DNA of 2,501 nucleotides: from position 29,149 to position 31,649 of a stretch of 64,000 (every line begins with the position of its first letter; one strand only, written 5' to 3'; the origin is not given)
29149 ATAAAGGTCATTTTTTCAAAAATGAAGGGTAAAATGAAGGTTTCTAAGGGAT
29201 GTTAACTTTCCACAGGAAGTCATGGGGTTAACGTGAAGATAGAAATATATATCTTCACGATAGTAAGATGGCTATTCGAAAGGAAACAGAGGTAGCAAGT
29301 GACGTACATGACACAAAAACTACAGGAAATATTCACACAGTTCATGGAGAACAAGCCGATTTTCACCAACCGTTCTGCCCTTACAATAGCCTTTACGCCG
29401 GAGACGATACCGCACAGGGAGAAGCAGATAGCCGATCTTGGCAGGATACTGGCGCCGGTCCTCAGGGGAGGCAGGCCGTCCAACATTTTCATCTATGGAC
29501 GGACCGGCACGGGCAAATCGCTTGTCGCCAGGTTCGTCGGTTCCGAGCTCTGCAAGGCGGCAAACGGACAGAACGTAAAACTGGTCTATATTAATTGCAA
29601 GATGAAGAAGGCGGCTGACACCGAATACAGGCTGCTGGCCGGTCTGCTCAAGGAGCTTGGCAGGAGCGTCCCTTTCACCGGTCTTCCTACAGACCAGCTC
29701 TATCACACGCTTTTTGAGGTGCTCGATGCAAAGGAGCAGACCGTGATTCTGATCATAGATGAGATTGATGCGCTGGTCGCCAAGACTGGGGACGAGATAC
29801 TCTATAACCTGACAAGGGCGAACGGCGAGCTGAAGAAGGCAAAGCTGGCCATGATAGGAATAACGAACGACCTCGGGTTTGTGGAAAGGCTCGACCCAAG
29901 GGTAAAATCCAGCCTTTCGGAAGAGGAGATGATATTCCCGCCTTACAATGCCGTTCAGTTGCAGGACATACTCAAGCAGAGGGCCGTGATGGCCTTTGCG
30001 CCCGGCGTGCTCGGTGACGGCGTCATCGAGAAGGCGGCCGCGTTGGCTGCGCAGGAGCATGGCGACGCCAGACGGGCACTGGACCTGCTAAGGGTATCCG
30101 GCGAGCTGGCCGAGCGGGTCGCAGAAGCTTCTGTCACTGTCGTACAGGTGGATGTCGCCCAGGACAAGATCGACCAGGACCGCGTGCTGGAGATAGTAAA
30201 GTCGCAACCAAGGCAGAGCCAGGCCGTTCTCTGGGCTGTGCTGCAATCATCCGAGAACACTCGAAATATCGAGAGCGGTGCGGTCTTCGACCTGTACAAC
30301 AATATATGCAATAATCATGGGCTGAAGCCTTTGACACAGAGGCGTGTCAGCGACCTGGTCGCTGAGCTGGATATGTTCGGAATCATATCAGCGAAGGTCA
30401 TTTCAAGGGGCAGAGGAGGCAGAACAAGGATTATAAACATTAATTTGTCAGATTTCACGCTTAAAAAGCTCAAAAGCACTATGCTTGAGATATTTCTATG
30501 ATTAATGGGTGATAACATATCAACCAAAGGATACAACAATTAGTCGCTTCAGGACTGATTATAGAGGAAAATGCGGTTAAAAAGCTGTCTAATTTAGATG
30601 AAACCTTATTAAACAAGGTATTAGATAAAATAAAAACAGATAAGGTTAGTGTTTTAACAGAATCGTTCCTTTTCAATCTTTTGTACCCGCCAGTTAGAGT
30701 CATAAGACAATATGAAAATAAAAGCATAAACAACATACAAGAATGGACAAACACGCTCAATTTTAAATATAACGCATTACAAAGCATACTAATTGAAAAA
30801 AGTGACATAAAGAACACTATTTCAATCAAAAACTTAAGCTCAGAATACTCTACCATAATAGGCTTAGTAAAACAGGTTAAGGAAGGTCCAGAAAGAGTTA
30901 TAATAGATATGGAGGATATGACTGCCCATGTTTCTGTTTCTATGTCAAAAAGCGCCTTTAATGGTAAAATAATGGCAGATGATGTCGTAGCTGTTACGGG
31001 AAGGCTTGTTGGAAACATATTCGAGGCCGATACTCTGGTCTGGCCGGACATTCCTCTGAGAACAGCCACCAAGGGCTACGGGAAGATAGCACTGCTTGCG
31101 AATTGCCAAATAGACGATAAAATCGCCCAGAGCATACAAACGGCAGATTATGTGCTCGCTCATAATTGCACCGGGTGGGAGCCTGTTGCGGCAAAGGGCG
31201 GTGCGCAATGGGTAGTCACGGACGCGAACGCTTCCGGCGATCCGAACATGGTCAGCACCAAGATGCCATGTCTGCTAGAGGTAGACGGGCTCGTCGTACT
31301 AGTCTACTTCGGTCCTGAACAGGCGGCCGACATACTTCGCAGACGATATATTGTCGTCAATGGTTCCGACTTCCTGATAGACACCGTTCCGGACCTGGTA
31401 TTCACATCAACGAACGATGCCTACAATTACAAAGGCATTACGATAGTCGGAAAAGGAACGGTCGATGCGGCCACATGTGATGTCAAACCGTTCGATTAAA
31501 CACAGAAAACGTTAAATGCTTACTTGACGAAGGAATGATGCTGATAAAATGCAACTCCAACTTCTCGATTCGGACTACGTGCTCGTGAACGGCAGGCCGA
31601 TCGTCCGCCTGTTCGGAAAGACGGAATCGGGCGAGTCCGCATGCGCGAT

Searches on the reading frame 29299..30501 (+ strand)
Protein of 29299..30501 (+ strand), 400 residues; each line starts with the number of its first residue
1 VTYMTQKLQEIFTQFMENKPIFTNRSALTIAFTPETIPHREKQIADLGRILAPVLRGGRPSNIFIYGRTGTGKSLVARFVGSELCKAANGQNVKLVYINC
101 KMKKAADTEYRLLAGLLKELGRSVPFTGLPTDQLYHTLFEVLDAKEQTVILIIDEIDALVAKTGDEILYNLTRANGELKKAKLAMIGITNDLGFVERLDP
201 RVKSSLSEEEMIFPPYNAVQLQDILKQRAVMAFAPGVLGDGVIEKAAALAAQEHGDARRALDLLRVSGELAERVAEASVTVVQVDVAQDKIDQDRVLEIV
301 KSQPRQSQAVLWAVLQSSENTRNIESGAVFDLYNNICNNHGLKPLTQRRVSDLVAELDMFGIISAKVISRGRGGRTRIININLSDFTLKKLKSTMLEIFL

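Call 7: search_protein_families(library=pfam, proteins=[window:29299-30501:+], max_evalue=0.01)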
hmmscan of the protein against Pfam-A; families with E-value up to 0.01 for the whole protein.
window:29299-30501:+ (400 aa): 18 families
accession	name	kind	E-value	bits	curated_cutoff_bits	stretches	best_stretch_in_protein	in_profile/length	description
PF09079.17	Cdc6_C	-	5.7e-24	84.4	25.1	1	299-384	2-89/96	CDC6, C terminal winged helix domain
PF22703.2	Cdc6_lid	-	3.6e-22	78.4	27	1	222-288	1-67/68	Cdc6 AAA+ ATPase-type lid domain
PF13401.12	AAA_22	-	2.3e-13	51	27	1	60-187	5-122/130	AAA domain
PF13191.12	AAA_16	-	6.2e-10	40.3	32.6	1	38-173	3-157/167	AAA ATPase domain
PF00004.35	AAA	-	6.9e-10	39.9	21.2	1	64-204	2-120/131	ATPase family associated with various cellular activities (AAA)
PF05621.17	TniB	-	1.8e-07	31.2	22.4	1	51-163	26-135/189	Bacterial TniB protein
PF22606.2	Cdc6-ORC-like_ATPase_lid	-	3.8e-06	27.2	27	1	216-272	1-57/60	Cdc6/ORC-like, ATPase lid domain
PF24883.2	NPHP3_N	-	5.6e-05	23.8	24.8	1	61-159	23-136/164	Nephrocystin 3, N-terminal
PF01637.24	ATPase_2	-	5.9e-05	23.4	33.2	1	40-173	4-137/225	ATPase domain predominantly from Archaea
PF00158.32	Sigma54_activat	-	0.00074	19.7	20.2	1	60-103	22-61/168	Sigma-54 interaction domain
PF14532.12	Sigma54_activ_2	-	0.00076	20.2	25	0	58-86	19-47/138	Sigma-54 interaction domain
PF05729.18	NACHT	-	0.0013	19.1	26.7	1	63-167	3-109/167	NACHT domain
PF01580.24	FtsK_SpoIIIE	-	0.0013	18.6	24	1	16-103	6-82/221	FtsK/SpoIIIE family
PF00910.28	RNA_helicase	-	0.0027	18.6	21.5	1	63-106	1-44/105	RNA helicase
PF25201.1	nSTAND6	-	0.0038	17.7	27.7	0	61-121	19-75/148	Novel STAND NTPase 6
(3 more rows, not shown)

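Call 10: find_related_loci(query=window:29299-30501:+, collection=genome_contigs, flank=10000)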
Query window:29299-30501:+ (400 aa) in genome_contigs; peptide patterns used: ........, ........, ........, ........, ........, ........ (x = any residue, [..] = any of these).
233 stretches matched a pattern; 132 encode a relative of the query (tblastn E <= 1e-3); the best 80 are kept; 80 distinct loci.
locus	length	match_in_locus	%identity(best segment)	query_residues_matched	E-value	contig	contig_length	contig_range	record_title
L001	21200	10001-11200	81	1-400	0e+0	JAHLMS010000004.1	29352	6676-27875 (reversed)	MAG: Candidatus Aenigmatarchaeota archaeon isolate JZ-2_2_bin_245 NODE_4_length_29352_cov_1.87237, whole genome shotgun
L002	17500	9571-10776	67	2-400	0e+0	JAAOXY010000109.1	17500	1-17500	MAG: Candidatus Aenigmatarchaeota archaeon isolate DPANNHV_H2.bin.20 k83_3724731, whole genome shotgun sequence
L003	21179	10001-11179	66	8-400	2e-177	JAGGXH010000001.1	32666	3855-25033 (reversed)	MAG: Candidatus Aenigmatarchaeota archaeon isolate AUK147 PB_MBMC_101_c_000000000068, whole genome shotgun sequence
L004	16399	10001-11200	63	4-400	1e-173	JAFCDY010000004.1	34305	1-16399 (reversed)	MAG: Candidatus Aenigmatarchaeota archaeon isolate Meg22_1012_Bin_181 Meg22_1012_Bin_181_scaffold_4163, whole genome sho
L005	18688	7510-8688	62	10-399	1e-170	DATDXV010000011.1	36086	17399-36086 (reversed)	MAG TPA_asm: archaeon isolate SMAG_U8148 k141_340525, whole genome shotgun sequence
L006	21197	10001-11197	60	8-399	2e-161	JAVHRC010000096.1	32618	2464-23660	MAG: Candidatus Aenigmatarchaeota archaeon isolate WB01no19_42_17 NODE_692_length_32618_cov_10.962534, whole genome shot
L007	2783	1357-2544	60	4-399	8e-166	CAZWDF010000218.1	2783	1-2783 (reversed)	MAG TPA_asm: uncultured Candidatus Saccharibacteria bacterium isolate binchicken_co283_202 genome assembly, contig: NODE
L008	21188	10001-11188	59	4-395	4e-156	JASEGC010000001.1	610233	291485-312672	MAG: Candidatus Aenigmatarchaeota archaeon isolate Yes49-24 NODE_1_length_610233_cov_87.145820, whole genome shotgun seq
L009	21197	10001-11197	59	1-395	3e-156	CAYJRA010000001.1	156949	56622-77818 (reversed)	MAG TPA_asm: uncultured archaeon isolate ERP125453_co1_246 genome assembly, contig: NODE_28_length_156949_cov_9.598468,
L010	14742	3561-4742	60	4-397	1e-155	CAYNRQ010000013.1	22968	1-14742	MAG TPA_asm: uncultured archaeon isolate binchicken_co19_608 genome assembly, contig: NODE_3385_length_22968_cov_10.1732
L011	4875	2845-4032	60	4-399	7e-158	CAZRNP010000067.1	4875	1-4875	MAG TPA_asm: uncultured archaeon isolate binchicken_co278_280 genome assembly, contig: NODE_11885_length_4875_cov_9.6632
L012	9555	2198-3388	59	3-399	2e-154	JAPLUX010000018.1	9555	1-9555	MAG: Candidatus Aenigmatarchaeota archaeon isolate LacPavin_0920_SED5_MAG_35_8 LacPavin_0920_SED5_scaffold_1744777, whol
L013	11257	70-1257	58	4-395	2e-153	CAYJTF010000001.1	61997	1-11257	MAG TPA_asm: uncultured archaeon isolate ERP125453_co1_357 genome assembly, contig: NODE_301_length_61997_cov_6.376804,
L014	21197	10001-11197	57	1-395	3e-153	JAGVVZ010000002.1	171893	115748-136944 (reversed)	MAG: Candidatus Aenigmatarchaeota archaeon isolate RIFCSPHIGHO2_02_FULL_35_12 rifcsphigho2_02_scaffold_37, whole genome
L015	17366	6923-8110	59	4-395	2e-152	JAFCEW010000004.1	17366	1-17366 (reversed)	MAG: Candidatus Aenigmatarchaeota archaeon isolate Meg22_1214_Bin_346 Meg22_1214_Bin_346_scaffold_10767, whole genome sh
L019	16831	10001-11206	56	1-400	1e-150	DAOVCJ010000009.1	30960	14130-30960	MAG TPA_asm: Candidatus Aenigmatarchaeota archaeon isolate CSMAG_1028 CSMAG_1028_k141_653171_length_30960_cov_15.0000, w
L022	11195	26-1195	56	9-399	2e-147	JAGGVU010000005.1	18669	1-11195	MAG: Candidatus Aenigmatarchaeota archaeon isolate AUK108 PB_MBMC_062_c_000000000005, whole genome shotgun sequence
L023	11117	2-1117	60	28-400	3e-147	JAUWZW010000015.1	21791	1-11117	MAG: Candidatus Aenigmatarchaeota archaeon isolate CSMAG_2746 CSMAG_2746_k141_866031_length_21791_cov_26.0000, whole gen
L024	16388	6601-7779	56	1-392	3e-145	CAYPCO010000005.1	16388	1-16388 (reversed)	MAG TPA_asm: uncultured archaeon isolate binchicken_co6_493 genome assembly, contig: NODE_3738_length_16388_cov_4.621380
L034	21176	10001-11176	56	8-399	6e-142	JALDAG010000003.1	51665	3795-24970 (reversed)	MAG: Candidatus Nanohalarchaeota archaeon isolate NHA22 k141_326606_length_51665_cov_27.9824, whole genome shotgun seque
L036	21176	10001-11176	56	8-399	1e-141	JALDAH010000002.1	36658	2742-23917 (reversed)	MAG: Candidatus Nanoanaerosalina archaeon isolate NHA23 k141_845900_length_36658_cov_33.7732, whole genome shotgun seque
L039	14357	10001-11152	57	5-384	2e-141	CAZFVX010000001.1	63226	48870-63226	MAG TPA_asm: uncultured archaeon isolate binchicken_co6_161 genome assembly, contig: NODE_215_length_63226_cov_9.905510,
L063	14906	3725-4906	54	8-399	1e-138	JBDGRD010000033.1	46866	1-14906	MAG: Candidatus Nanohaloarchaea archaeon isolate DAL-Ass_40_74C4R DAL-Ass_40_74C4R_33, whole genome shotgun sequence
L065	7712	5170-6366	54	4-399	9e-139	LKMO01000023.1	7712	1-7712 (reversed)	MAG: Nanohaloarchaea archaeon B1-Br10_U2g19 LB-BRINE-C7738, whole genome shotgun sequence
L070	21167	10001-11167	54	8-397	8e-138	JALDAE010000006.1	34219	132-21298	MAG: Candidatus Nanoanaerosalina halalkaliphila isolate NHA20 k141_176504_length_34219_cov_13.2257, whole genome shotgun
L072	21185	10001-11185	53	7-399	1e-137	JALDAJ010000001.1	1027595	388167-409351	MAG: Candidatus Nanohalarchaeota archaeon isolate NHA25 k141_89014_length_1027595_cov_20.6981, whole genome shotgun sequ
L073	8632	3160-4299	55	8-385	1e-137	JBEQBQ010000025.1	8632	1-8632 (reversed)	MAG: Candidatus Nanohaloarchaea archaeon isolate 04_S200.semibin_refined.147 NODE_3059_length_8632_cov_1.638566, whole g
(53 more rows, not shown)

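Call 19: search_protein_families(library=pfam, proteins=[L010:8691-11399:-, L023:5955-8663:-, L023:8720-9370:-, L023:9448-9798:+, L022:2308-5061:+, L022:5339-6511:-, L034:8058-8378:-, L034:8587-9678:+, L039:12208-12888:+, L019:8354-9082:+], max_evalue=0.001)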
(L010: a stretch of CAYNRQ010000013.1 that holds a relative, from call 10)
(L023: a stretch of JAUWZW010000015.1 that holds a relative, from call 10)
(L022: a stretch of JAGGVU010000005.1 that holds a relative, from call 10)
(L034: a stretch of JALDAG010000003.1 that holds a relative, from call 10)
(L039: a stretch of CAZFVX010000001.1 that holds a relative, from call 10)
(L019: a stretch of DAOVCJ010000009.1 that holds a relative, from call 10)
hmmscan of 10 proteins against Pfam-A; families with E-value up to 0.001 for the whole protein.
L010:8691-11399:- (902 aa): 5 families
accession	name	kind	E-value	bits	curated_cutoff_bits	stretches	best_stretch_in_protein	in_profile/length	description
PF00136.26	DNA_pol_B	-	7.3e-119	398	23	1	392-814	4-452/453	DNA polymerase family B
PF03104.25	DNA_pol_B_exo1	-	3.1e-40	138.5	23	1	117-324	2-241/242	DNA polymerase family B, exonuclease domain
PF13482.12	RNase_H_2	-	0.00058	20.3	22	0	230-368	41-158/165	RNase_H superfamily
PF20286.3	divDNApol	-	0.00065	18.5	25.7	0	481-588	79-189/705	Divergent Family B DNA polymerase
PF03337.18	Pox_F12L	-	0.00075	18.3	25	0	200-272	219-295/648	Poxvirus F12L protein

L023:5955-8663:- (902 aa): 3 families
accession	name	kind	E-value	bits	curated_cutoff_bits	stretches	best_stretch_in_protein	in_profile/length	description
PF00136.26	DNA_pol_B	-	2.3e-111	373.2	23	1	397-820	4-451/453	DNA polymerase family B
PF03104.25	DNA_pol_B_exo1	-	1.2e-34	120.2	23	1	122-329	2-241/242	DNA polymerase family B, exonuclease domain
PF13482.12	RNase_H_2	-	8.6e-07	29.5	22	1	201-375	13-160/165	RNase_H superfamily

L023:8720-9370:- (216 aa): 0 families

L023:9448-9798:+ (116 aa): 3 families
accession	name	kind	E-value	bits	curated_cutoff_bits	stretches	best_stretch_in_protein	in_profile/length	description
PF01849.23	NAC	-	3.1e-16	59.5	21.3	1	11-69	1-57/57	NAC domain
PF19026.7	UBA_HYPK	-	4.1e-05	23.3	27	1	76-110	5-39/41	HYPK UBA domain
PF14555.12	UBA_4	-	0.00076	19.7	21.8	0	77-108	2-33/43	UBA-like domain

L022:2308-5061:+ (917 aa): 3 families
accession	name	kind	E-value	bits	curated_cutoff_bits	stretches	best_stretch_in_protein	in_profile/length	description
PF00136.26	DNA_pol_B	-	1.9e-121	406.5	23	1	395-813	9-452/453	DNA polymerase family B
PF03104.25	DNA_pol_B_exo1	-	6.9e-39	134.1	23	1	114-324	4-242/242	DNA polymerase family B, exonuclease domain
PF13482.12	RNase_H_2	-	0.00034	21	22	1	227-364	41-155/165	RNase_H superfamily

L022:5339-6511:- (390 aa): 1 family
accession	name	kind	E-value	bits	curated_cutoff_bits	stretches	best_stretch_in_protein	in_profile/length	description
PF01970.21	TctA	-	4.8e-45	154.4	28.9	1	6-376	2-422/423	Tripartite tricarboxylate transporter TctA family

L034:8058-8378:- (106 aa): 2 families
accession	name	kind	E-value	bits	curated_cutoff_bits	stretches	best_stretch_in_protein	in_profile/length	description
PF01849.23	NAC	-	3.8e-07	30.4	21.3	1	7-63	1-55/57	NAC domain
PF19026.7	UBA_HYPK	-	3.2e-05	23.7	27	1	70-105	4-40/41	HYPK UBA domain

L034:8587-9678:+ (363 aa): 1 family
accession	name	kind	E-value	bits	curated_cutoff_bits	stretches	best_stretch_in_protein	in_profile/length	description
PF01970.21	TctA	-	8.1e-35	120.7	28.9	1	1-353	17-422/423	Tripartite tricarboxylate transporter TctA family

L039:12208-12888:+ (226 aa): 3 families
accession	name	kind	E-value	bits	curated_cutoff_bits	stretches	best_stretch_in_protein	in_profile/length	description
PF00149.33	Metallophos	-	9.9e-26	91.8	21.5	1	1-185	1-190/191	Calcineurin-like phosphoesterase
PF14582.11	Metallophos_3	-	1.6e-16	60.9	28.2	1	2-218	7-255/259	Metallophosphoesterase, calcineurin superfamily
PF12850.12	Metallophos_2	-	8.2e-14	52.3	27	1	1-204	1-136/154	Calcineurin-like phosphoesterase superfamily domain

L019:8354-9082:+ (242 aa): 2 families
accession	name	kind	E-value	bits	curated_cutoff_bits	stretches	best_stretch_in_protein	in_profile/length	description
PF01381.28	HTH_3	-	3.5e-07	30.6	23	1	33-81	1-48/55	Helix-turn-helix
PF12844.13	HTH_19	-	6.1e-06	26.5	30.2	1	33-77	4-47/64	Helix-turn-helix domain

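Call 20: search_protein_families(library=pfam, proteins=[L019:7879-8313:-, L063:37-3066:+, L065:196-4479:+, L072:8041-9165:-, L010:11487-11819:-, L039:11212-12156:+, L073:33-1901:+, L072:5079-5987:+, L070:8558-9682:+], max_evalue=0.001)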
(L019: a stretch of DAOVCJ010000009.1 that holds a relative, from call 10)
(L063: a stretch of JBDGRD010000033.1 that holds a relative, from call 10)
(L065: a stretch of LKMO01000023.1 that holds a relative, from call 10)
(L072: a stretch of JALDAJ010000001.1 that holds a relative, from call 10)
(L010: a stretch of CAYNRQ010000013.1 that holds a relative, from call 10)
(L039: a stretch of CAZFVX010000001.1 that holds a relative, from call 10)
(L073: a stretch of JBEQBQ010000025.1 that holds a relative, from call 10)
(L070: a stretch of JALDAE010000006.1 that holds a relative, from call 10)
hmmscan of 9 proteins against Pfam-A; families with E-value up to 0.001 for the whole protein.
L019:7879-8313:- (144 aa): 1 family
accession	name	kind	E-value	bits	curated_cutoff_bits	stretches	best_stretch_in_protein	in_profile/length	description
PF01870.24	Hjc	-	2.2e-20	72.8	21.1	1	30-119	1-92/93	Archaeal holliday junction resolvase (hjc)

L063:37-3066:+ (1009 aa): 0 families

L065:196-4479:+ (1427 aa): 0 families

L072:8041-9165:- (374 aa): 6 families
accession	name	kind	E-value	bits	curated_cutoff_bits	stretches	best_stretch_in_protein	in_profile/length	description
PF00534.26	Glycos_transf_1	-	1.2e-31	110.1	26.4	1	200-350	15-171/172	Glycosyl transferases group 1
PF13692.12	Glyco_trans_1_4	-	8.4e-20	71.9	27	1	202-337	3-142/142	Glycosyl transferases group 1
PF13439.12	Glyco_transf_4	-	6.4e-11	43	28.5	1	14-192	2-169/170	Glycosyltransferase Family 4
PF02350.25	Epimerase_2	-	1.2e-05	24.8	30.6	1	211-346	195-328/347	UDP-N-acetylglucosamine 2-epimerase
PF20706.3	GT4-conflict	-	2.2e-05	24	26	1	179-361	171-382/385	Family 4 Glycosyltransferase in conflict systems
PF13524.12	Glyco_trans_1_2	-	3.3e-05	24.3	25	1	218-362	5-140/144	Glycosyl transferase-like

L010:11487-11819:- (110 aa): 0 families

L039:11212-12156:+ (314 aa): 0 families

L073:33-1901:+ (622 aa): 1 family
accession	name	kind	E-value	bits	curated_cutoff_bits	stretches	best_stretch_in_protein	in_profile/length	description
PF01364.23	Peptidase_C25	-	0.00012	21.9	23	0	15-43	103-135/374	Peptidase family C25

L072:5079-5987:+ (302 aa): 6 families
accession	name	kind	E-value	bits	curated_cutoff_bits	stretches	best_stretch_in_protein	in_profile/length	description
PF00535.33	Glycos_transf_2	-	2e-23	83.6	23.3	1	6-125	2-128/168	Glycosyl transferase family 2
PF13641.12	Glyco_tranf_2_3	-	2.4e-08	34.7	27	1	5-216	4-212/230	Glycosyltransferase like family 2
PF13712.12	Glyco_tranf_2_5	-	4.3e-07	30.3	27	1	49-111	26-93/210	Glycosyltransferase like family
PF10111.15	Glyco_tranf_2_2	-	1.6e-05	25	27.3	1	28-95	27-101/276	Glycosyltransferase like family 2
PF20691.3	TAGT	-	5.5e-05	23.6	27.5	1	5-92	2-95/205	TET-Associated Glycosyltransferase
PF13632.12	Glyco_trans_2_3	-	0.00097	19.4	27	0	78-212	1-119/198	Glycosyl transferase family group 2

L070:8558-9682:+ (374 aa): 1 family
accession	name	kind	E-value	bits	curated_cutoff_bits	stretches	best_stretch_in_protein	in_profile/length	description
PF01970.21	TctA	-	1.1e-35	123.5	28.9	1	1-364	6-422/423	Tripartite tricarboxylate transporter TctA family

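Call 41: search_protein_families(library=ncbifam, proteins=[window:29299-30501:+], max_evalue=0.01)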
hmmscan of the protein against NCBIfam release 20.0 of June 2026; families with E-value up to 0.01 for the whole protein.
window:29299-30501:+ (400 aa): 16 families
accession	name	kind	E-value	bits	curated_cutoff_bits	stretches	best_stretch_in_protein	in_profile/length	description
NF001625.0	PRK00411.1-3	equivalog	8.7e-148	492.4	501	1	5-391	4-392/415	ORC1-type DNA replication protein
TIGR02928.1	TIGR02928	subfamily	1e-124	416.1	181.3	1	21-380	1-365/366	orc1/cdc6 family replication initiation protein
NF001624.0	PRK00411.1-2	subfamily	2.1e-60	204.6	354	1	17-389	9-369/374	ORC1-type DNA replication protein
NF001623.0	PRK00411.1-1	equivalog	2.1e-58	198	311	1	7-384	3-390/411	ORC1-type DNA replication protein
NF001626.0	PRK00411.1-5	equivalog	1.3e-44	152.6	417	1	19-382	14-364/374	ORC1-type DNA replication protein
TIGR03420.1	DnaA_homol_Hda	equivalog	1.7e-05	24.5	194.8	0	127-183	70-126/226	DnaA regulatory inactivator Hda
NF003069.1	PRK03992.1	subfamily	0.00036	19.8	500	0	133-164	211-241/379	proteasome-activating nucleotidase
NF047748.1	PrtsmActNtasePan1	equivalog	0.0013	17.9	750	0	133-181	228-271/405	proteasome-activating nucleotidase Pan1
NF038308.1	RNA_repair_RtcR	equivalog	0.0013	17.6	650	1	20-100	165-243/530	RNA repair transcriptional activator RtcR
NF047747.1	PrtsmActNtasePan2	equivalog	0.0025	17.1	700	0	133-166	231-263/397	proteasome-activating nucleotidase Pan2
TIGR01242.2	TIGR01242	subfamily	0.0025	16.8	500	0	60-83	148-171/362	proteasome-activating nucleotidase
NF003451.0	PRK05022.1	equivalog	0.0034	16.1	476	1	62-100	215-249/512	nitric oxide reductase transcriptional regulator NorR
NF042959.1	IteA_antiphage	equivalog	0.0064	15.7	510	0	59-84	124-149/367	anti-phage ATPase IteA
NF047389.1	ATPase_Sll1717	subfamily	0.0071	15.5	75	0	59-94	28-56/454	P-loop ATPase, Sll1717 family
TIGR03689.1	pup_AAA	equivalog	0.0093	14.7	504.75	0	60-101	216-258/512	proteasome ATPase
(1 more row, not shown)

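Call 54: search_protein_families(library=pfam, proteins=[L023:8720-9370:-, L019:7579-7878:+, L024:4273-4566:+], max_evalue=5)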
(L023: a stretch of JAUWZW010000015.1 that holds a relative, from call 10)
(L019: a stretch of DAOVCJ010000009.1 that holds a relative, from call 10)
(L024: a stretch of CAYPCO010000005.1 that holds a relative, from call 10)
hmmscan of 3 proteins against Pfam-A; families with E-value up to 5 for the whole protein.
L023:8720-9370:- (216 aa): 0 families

L019:7579-7878:+ (99 aa): 3 families
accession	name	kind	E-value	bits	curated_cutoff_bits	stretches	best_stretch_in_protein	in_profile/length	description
PF12802.13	MarR_2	-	0.0028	18.2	27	1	19-53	9-42/61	MarR family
PF09339.16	HTH_IclR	-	0.067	13.4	22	1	33-52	20-39/52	IclR helix-turn-helix domain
PF12840.13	HTH_20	-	0.17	12.3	27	1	16-53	8-40/51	Helix-turn-helix domain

L024:4273-4566:+ (97 aa): 16 families
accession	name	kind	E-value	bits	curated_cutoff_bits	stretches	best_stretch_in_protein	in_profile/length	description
PF09339.16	HTH_IclR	-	2.5e-05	24.4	22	1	10-51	2-39/52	IclR helix-turn-helix domain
PF12840.13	HTH_20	-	7.7e-05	23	27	1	14-52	7-40/51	Helix-turn-helix domain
PF12802.13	MarR_2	-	0.00065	20.3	27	1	28-53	20-43/61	MarR family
PF13542.12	HTH_Tnp_ISL3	-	0.0022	17.9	27.4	1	32-50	28-46/51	Helix-turn-helix domain of transposase family ISL3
PF04552.19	Sigma54_DBD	-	0.0029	17.8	22.8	1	23-52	42-71/160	Sigma-54, DNA binding domain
PF01047.28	MarR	-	0.0072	16.6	24.6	1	17-52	6-39/59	MarR family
PF13551.12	HTH_29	-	0.011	16.2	28.1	1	23-52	7-34/64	Winged helix-turn helix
PF01022.26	HTH_5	-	0.014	15.7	22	1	29-51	14-36/47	Bacterial regulatory protein, arsR family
PF13545.12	HTH_Crp_2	-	0.015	15.7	27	1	30-53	22-45/70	Crp-like helix-turn-helix domain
PF21476.4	PF0610-like_N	-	0.016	15.9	33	1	28-51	12-35/50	PF0610-like, N-terminal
PF13384.12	HTH_23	-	0.045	14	24.6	1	31-53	18-40/50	Homeodomain-like domain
PF08279.18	HTH_11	-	0.058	13.7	25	1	29-51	14-36/55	HTH domain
PF00440.29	TetR_N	-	0.07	13.4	24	1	24-47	10-33/47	Bacterial regulatory proteins, tetR family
PF25213.1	HVO_A0261_N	-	0.13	12.6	35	1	17-52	14-46/86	HVO_A0261 N-terminal domain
PF02186.21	TFIIE_beta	-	0.15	12.7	28.1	1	11-44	3-32/66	TFIIE beta subunit core domain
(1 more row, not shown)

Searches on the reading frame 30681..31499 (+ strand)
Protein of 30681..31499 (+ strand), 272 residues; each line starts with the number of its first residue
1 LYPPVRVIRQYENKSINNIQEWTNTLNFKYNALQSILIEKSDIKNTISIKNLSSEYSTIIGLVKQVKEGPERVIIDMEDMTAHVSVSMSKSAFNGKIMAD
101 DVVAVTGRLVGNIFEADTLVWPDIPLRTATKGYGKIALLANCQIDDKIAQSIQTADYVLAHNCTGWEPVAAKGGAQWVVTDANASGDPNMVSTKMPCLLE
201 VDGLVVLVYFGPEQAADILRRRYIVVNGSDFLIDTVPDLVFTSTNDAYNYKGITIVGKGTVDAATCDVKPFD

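Call 7: search_protein_families(library=pfam, proteins=[window:30681-31499:+], max_evalue=0.01)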
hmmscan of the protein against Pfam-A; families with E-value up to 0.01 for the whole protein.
window:30681-31499:+ (272 aa): 1 family
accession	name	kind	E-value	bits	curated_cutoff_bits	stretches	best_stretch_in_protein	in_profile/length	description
PF01336.31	tRNA_anti-codon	-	3e-05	24.3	27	1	58-110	2-58/75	OB-fold nucleic acid binding domain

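Call 41: search_protein_families(library=ncbifam, proteins=[window:30681-31499:+], max_evalue=0.01)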
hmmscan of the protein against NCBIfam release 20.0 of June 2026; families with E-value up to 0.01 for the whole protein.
window:30681-31499:+ (272 aa): 3 families
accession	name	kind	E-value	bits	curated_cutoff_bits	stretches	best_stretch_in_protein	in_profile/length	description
NF003118.0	PRK04036.1-3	equivalog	1.4e-16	60.6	445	1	13-130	91-219/481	DNA-directed DNA polymerase II small subunit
NF003120.0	PRK04036.1-5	equivalog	4.6e-13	48.5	671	1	4-143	142-295/547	DNA-directed DNA polymerase II small subunit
NF003117.0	PRK04036.1-2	equivalog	1.2e-10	40.4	993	1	21-130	256-374/650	DNA-directed DNA polymerase II small subunit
